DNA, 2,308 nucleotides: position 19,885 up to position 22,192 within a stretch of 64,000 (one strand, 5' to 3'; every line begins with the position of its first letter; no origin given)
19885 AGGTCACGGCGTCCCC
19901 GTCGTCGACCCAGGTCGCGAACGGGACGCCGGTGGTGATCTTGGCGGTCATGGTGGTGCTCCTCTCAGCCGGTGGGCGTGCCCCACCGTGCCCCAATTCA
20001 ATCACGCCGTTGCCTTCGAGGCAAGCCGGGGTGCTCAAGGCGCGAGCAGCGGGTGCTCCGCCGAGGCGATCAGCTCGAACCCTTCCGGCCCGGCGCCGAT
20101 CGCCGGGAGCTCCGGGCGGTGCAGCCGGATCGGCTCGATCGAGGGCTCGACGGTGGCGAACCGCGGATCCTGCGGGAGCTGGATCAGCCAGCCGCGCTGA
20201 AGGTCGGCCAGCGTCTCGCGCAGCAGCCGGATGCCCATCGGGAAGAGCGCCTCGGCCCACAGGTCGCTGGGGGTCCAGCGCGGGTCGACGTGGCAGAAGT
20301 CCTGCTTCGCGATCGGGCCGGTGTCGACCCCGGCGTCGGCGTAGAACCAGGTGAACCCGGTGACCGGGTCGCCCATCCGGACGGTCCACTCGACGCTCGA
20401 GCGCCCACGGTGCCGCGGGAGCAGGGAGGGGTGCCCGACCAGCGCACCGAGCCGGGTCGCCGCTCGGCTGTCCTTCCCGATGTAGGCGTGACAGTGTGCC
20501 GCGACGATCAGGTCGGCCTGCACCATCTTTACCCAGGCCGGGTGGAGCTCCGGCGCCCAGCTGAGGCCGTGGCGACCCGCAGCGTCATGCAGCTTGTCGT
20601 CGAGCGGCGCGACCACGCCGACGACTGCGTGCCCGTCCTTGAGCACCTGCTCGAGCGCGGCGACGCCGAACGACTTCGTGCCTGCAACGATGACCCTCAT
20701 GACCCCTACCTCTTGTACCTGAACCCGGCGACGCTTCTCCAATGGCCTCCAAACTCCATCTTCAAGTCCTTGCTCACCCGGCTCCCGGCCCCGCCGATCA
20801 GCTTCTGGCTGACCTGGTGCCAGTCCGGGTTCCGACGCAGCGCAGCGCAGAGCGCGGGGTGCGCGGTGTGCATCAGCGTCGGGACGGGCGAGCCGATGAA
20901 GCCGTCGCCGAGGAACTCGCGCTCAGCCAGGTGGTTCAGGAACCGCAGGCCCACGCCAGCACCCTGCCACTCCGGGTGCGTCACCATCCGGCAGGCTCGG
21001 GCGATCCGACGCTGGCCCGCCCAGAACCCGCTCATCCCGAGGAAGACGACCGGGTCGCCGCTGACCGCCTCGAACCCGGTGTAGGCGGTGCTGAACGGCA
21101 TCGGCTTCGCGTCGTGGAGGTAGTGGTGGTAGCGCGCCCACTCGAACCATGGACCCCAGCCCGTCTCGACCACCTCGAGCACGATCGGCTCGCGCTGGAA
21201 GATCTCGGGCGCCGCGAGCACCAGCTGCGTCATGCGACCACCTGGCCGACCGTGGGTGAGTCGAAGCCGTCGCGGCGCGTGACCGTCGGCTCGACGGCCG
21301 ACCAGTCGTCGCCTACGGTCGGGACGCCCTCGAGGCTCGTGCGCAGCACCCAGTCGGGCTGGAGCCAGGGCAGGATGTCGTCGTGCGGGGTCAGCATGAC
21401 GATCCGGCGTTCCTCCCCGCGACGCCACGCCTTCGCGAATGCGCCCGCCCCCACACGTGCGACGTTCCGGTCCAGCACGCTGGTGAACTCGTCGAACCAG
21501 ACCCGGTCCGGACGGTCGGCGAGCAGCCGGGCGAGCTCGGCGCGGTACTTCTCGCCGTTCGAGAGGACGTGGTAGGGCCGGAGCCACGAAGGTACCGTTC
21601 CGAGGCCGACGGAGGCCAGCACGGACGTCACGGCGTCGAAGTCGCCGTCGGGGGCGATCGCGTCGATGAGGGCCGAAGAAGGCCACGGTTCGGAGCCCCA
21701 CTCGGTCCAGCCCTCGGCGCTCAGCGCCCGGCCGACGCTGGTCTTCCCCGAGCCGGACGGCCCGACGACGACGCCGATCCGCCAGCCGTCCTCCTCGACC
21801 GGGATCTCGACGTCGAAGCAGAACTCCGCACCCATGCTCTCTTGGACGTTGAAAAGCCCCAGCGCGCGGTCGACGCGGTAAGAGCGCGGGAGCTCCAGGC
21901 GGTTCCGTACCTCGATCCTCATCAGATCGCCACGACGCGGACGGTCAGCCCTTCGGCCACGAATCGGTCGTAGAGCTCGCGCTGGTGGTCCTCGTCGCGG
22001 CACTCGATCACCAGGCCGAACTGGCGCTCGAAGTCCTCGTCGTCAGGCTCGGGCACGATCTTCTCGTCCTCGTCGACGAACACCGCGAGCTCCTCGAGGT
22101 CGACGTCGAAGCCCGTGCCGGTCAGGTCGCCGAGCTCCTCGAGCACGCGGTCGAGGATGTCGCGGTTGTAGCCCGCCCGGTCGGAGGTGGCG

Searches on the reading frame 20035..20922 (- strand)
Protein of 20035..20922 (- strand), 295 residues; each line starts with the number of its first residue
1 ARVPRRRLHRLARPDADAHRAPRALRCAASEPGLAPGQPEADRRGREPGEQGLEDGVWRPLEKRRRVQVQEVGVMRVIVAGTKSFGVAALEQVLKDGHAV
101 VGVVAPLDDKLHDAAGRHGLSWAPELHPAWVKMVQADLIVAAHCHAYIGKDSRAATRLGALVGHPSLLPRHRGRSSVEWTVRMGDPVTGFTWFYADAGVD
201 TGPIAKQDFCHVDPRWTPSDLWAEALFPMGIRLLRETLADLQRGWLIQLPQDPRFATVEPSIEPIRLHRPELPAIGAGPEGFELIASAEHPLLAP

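Call 43: search_protein_families(library=pfam, proteins=[window:20035-20922:-], max_evalue=0.01)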
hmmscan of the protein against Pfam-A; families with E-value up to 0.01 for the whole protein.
window:20035-20922:- (295 aa): 1 family
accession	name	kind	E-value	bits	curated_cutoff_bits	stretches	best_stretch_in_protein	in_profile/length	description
PF00551.24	Formyl_trans_N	-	7.2e-21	75.2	26.1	1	131-222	75-166/181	Formyl transferase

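Call 70: search_protein_families(library=ncbifam, proteins=[window:20035-20922:-], max_evalue=0.001)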
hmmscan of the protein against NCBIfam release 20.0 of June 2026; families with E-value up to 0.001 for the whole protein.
window:20035-20922:- (295 aa): 6 families
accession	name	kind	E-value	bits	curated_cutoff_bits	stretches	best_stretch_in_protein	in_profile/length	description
TIGR00460.1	fmt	equivalog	1.1e-18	67.5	201.5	1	131-253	75-196/315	methionyl-tRNA formyltransferase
NF005414.0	PRK06988.1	equivalog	1.6e-12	47.1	316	1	129-252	71-193/311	formyltransferase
NF005998.1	PRK08125.1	equivalog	1.7e-10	40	777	1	75-257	1-196/649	bifunctional UDP-4-amino-4-deoxy-L-arabinose formyltransferase/UDP-glucuronic acid oxidase ArnA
TIGR00639.1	PurN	equivalog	3.1e-08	33.4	150.1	1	132-214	76-158/192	phosphoribosylglycinamide formyltransferase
NF004684.0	PRK06027.1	subfamily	0.00017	21.4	223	1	131-222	161-252/286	formyltetrahydrofolate deformylase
TIGR00655.1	PurU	equivalog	0.00058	19.6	285.95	1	131-221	156-246/280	formyltetrahydrofolate deformylase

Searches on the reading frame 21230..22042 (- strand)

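Call 43: search_protein_families(library=pfam, proteins=[window:21230-22042:-], max_evalue=0.01)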
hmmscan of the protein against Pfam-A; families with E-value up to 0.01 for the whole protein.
window:21230-22042:- (270 aa): 2 families
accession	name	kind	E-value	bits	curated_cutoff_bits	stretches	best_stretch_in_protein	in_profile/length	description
PF00005.33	ABC_tran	-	2e-06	28.9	25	0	155-187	104-136/137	ABC transporter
PF13604.12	AAA_30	-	0.00088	19.5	27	1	85-197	16-108/191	AAA domain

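Call 70: search_protein_families(library=ncbifam, proteins=[window:21230-22042:-], max_evalue=0.001)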
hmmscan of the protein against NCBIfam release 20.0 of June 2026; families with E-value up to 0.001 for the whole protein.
window:21230-22042:- (270 aa): 43 families (the best 25 are shown)
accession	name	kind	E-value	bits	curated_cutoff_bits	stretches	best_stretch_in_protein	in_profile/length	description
TIGR02982.1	heterocyst_DevA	subfamily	7.5e-08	32.2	295.8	1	136-218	120-199/220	ABC exporter ATP-binding subunit, DevA family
NF008428.0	PRK11264.1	equivalog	1.1e-07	31.4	406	1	140-217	127-199/250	L-cystine ABC transporter ATP-binding protein TcyN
NF010061.0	PRK13538.1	equivalog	6.8e-07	29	195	1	134-223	110-194/211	cytochrome c biogenesis heme-transporting ATPase CcmA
TIGR03873.1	F420-0_ABC_ATP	hypoth_equivalog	8.1e-07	28.5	372.4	1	130-192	110-170/256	putative F420-0 ABC transporter ATP-binding protein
NF010068.0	PRK13548.1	equivalog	1.1e-06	28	261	1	137-191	117-175/261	heme ABC transporter ATP-binding protein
TIGR03005.1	ectoine_ehuA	equivalog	2e-06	27.2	345.4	1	158-217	145-201/252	ectoine/hydroxyectoine ABC transporter ATP-binding protein EhuA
NF007027.0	PRK09493.1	equivalog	2.7e-06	26.9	379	0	140-194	119-171/240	glutamine ABC transporter ATP-binding protein GlnQ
TIGR01189.1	ccmA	equivalog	3e-06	27.1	131.6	1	137-222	107-187/198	heme ABC exporter ATP-binding protein CcmA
TIGR04520.1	ECF_ATPase_1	equivalog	3.9e-06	26.5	315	1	138-194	117-171/269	energy-coupling factor transporter ATPase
TIGR02673.1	FtsE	equivalog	4.6e-06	26.5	264.85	1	138-222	118-197/214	cell division ATP-binding protein FtsE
TIGR02857.1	CydD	equivalog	8.6e-06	25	435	0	159-222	458-517/529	thiol reductant ABC exporter subunit CydD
NF000355.4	ribo_prot_ABC_F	equivalog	1.3e-05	24.3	380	0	153-194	111-152/499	ribosomal protection-like ABC-F family protein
TIGR03258.1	PhnT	equivalog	1.5e-05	24.3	499.15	0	138-218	119-197/359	2-aminoethylphosphonate ABC transport system ATP-binding subunit PhnT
NF040873.1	AztA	equivalog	2.2e-05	24.1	220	0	134-221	96-178/191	zinc ABC transporter ATP-binding protein AztA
TIGR01978.1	sufC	equivalog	3.4e-05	23.4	212.8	0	160-232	145-215/243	Fe-S cluster assembly ATPase SufC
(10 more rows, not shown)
